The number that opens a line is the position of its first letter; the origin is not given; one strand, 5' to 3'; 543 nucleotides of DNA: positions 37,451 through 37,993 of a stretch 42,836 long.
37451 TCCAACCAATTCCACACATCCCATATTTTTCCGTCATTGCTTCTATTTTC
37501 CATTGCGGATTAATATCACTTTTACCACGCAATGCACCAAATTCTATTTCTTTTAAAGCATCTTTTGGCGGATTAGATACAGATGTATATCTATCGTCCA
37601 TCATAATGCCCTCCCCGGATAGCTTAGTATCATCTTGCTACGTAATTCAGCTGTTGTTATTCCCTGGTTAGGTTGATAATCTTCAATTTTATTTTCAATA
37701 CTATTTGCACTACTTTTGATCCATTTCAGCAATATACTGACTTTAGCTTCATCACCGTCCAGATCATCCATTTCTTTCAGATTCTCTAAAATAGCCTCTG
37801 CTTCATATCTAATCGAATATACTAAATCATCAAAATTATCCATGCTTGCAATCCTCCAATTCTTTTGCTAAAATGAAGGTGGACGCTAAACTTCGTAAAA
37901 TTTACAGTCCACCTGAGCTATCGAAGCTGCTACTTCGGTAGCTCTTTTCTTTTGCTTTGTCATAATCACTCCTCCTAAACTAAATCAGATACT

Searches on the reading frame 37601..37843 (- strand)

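Call 13: search_protein_families(library=ncbifam, proteins=[window:37601-37843:-], max_evalue=1)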
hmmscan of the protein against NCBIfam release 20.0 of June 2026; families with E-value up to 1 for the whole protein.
window:37601-37843:- (80 aa): 0 families

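Call 14: search_protein_families(library=pfam, proteins=[window:37601-37843:-], max_evalue=10)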
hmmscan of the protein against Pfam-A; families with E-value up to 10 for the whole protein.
window:37601-37843:- (80 aa): 3 families
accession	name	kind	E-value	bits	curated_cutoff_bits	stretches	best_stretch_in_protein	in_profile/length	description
PF17623.7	B277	-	0.14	11.6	27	1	15-67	62-115/277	Domain of unknown function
PF16026.10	MIEAP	-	0.16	12.4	27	1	2-56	7-57/195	Mitochondria-eating protein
PF01031.25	Dynamin_M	-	0.16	11.5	28.5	1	6-68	81-141/287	Dynamin central region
